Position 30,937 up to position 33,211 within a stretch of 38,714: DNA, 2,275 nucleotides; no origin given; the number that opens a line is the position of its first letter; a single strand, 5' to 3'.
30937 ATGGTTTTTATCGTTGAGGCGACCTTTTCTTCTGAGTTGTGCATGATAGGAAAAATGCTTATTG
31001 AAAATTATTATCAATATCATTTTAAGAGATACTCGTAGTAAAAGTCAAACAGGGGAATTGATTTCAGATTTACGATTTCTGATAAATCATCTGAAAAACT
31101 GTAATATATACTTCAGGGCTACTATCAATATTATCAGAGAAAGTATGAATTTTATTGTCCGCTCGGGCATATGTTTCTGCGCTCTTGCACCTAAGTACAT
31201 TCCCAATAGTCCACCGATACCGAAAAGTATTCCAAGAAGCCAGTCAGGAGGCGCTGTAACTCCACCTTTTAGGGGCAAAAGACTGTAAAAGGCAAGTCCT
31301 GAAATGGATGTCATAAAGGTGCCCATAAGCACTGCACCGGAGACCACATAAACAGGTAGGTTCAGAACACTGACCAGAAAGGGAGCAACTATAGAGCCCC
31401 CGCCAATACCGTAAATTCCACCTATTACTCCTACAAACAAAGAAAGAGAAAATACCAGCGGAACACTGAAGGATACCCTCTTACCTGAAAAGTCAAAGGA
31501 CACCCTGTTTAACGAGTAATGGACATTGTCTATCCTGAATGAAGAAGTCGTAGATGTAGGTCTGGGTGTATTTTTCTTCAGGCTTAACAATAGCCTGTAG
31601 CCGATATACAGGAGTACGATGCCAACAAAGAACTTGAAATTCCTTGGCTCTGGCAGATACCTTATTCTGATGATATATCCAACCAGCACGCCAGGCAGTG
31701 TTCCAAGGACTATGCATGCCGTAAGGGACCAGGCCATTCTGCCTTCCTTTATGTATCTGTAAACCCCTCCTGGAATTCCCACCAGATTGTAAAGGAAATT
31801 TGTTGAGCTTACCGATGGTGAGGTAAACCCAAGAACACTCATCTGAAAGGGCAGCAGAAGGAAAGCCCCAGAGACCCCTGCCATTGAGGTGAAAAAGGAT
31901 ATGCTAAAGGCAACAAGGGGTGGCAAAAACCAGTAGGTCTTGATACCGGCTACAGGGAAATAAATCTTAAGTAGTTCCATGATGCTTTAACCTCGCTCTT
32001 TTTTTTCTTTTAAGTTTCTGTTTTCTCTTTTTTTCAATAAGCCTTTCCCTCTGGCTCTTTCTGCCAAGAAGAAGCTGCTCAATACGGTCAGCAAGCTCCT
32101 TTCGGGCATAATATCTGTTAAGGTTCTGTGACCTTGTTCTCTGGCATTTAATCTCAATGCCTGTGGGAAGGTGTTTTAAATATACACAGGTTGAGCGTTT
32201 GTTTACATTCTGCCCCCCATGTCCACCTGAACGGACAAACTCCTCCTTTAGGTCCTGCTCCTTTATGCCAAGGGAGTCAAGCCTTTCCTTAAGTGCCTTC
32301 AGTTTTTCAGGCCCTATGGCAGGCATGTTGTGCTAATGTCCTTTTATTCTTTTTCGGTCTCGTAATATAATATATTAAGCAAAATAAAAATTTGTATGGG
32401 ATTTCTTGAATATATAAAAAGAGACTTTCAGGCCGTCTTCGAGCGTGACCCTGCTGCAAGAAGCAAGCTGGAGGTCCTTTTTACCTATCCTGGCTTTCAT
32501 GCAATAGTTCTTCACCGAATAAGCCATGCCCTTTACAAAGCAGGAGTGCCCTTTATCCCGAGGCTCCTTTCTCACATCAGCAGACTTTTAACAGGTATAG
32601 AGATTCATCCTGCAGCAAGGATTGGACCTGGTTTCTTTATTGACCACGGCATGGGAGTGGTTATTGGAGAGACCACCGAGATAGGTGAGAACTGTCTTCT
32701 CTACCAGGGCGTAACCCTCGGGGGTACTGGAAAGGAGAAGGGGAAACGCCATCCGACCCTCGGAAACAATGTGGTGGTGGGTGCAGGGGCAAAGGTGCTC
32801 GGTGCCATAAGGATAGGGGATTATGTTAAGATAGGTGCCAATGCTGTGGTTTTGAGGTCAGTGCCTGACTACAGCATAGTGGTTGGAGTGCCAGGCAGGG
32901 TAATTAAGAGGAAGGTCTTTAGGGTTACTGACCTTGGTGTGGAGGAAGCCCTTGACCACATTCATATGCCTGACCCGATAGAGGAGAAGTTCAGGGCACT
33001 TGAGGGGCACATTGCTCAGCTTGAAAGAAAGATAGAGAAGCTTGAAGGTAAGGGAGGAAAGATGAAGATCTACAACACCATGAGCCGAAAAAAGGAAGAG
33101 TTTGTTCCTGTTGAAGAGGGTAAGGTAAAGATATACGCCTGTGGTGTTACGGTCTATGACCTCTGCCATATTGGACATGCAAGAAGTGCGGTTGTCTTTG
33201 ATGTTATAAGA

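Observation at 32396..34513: In-frame fusion of serine acetyltransferase (CysE) and cysteinyl-tRNA synthetase (CysS) that keeps an internal ribosome-binding site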

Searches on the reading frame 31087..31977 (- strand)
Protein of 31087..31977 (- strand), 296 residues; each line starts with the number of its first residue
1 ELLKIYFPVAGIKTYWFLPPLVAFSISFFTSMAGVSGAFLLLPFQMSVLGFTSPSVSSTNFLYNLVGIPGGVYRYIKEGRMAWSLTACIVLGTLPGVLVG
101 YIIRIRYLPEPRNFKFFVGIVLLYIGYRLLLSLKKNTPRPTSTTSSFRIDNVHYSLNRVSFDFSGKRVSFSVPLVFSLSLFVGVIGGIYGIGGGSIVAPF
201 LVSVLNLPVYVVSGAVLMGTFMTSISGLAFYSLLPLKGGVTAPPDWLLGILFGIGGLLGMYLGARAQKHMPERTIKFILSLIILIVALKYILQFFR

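Call 28: search_protein_families(library=pfam, proteins=[window:31087-31977:-], max_evalue=0.00001)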
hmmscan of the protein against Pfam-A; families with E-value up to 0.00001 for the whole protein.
window:31087-31977:- (296 aa): 1 family
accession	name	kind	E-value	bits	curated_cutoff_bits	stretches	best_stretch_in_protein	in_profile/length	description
PF01925.25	TauE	-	1.2e-39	136.9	32.6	1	21-289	3-236/237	Sulfite exporter TauE/SafE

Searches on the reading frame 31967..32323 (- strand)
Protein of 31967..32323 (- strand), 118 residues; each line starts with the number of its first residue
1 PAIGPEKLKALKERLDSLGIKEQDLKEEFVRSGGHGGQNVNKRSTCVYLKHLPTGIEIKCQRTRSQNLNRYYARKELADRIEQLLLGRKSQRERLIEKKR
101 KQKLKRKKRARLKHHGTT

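Call 28: search_protein_families(library=pfam, proteins=[window:31967-32323:-], max_evalue=0.00001)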
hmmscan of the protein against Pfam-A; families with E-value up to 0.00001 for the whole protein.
window:31967-32323:- (118 aa): 1 family
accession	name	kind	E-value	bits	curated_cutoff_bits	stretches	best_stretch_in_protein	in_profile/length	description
PF00472.26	RF-1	-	1.5e-24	86.6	35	1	18-111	5-102/116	RF-1 domain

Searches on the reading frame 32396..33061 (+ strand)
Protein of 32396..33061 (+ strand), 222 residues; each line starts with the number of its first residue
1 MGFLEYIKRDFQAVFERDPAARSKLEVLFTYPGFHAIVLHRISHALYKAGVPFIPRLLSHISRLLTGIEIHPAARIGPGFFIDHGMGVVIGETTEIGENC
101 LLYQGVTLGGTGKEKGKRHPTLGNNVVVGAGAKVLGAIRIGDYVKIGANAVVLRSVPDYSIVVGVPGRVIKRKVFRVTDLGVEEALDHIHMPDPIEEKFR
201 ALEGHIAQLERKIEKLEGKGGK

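Call 42: search_solved_structures(query=window:32396-33061:+, max_evalue=1e-10, show_alignments=2)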
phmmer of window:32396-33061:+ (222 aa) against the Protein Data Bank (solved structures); distinct sequences matched with E-value up to 1e-10: 25.
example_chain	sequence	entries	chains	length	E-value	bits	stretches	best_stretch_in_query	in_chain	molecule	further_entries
4hzd_A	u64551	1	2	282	6.1e-45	156.8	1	7-171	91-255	CysE, serine acetyltransferase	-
4hzc_A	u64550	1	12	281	6.2e-45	156.8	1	7-171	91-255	CysE, serine acetyltransferase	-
3mc4_A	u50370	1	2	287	6.5e-45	156.8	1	7-171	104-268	WW/Rsp5/WWP domain:Bacterial transferase hexapeptide repeat:Serine O-acetyltransferase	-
6wye_A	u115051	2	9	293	2.2e-44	155.1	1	7-174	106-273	Serine acetyltransferase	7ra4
1ssq_A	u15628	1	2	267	8.1e-44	153.2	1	9-172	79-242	Serine acetyltransferase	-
1sst_A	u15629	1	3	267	8.1e-44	153.2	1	9-172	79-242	Serine acetyltransferase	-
1s80_A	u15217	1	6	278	8.9e-44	153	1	9-172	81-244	Serine acetyltransferase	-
1ssm_A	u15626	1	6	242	1.4e-43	152.4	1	8-171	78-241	Serine acetyltransferase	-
9u39_A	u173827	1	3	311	1.4e-40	142.6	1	8-163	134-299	Serine O-acetyltransferase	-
6lcn_A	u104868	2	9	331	1.5e-40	142.5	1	8-163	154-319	Serine O-acetyltransferase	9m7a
4n69_A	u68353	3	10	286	2.3e-40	141.9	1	9-188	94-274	Serine Acetyltransferase Apoenzyme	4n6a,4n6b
7bw9_A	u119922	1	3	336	1e-39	139.7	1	4-162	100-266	Serine acetyltransferase 1, putative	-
7e3y_A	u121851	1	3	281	4.6e-39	137.6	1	10-180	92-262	Serine acetyltransferase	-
8i04_A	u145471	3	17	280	4.6e-39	137.6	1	10-180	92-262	Serine acetyltransferase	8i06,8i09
6jvu_A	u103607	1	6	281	6.2e-39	137.2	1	10-174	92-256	Serine acetyltransferase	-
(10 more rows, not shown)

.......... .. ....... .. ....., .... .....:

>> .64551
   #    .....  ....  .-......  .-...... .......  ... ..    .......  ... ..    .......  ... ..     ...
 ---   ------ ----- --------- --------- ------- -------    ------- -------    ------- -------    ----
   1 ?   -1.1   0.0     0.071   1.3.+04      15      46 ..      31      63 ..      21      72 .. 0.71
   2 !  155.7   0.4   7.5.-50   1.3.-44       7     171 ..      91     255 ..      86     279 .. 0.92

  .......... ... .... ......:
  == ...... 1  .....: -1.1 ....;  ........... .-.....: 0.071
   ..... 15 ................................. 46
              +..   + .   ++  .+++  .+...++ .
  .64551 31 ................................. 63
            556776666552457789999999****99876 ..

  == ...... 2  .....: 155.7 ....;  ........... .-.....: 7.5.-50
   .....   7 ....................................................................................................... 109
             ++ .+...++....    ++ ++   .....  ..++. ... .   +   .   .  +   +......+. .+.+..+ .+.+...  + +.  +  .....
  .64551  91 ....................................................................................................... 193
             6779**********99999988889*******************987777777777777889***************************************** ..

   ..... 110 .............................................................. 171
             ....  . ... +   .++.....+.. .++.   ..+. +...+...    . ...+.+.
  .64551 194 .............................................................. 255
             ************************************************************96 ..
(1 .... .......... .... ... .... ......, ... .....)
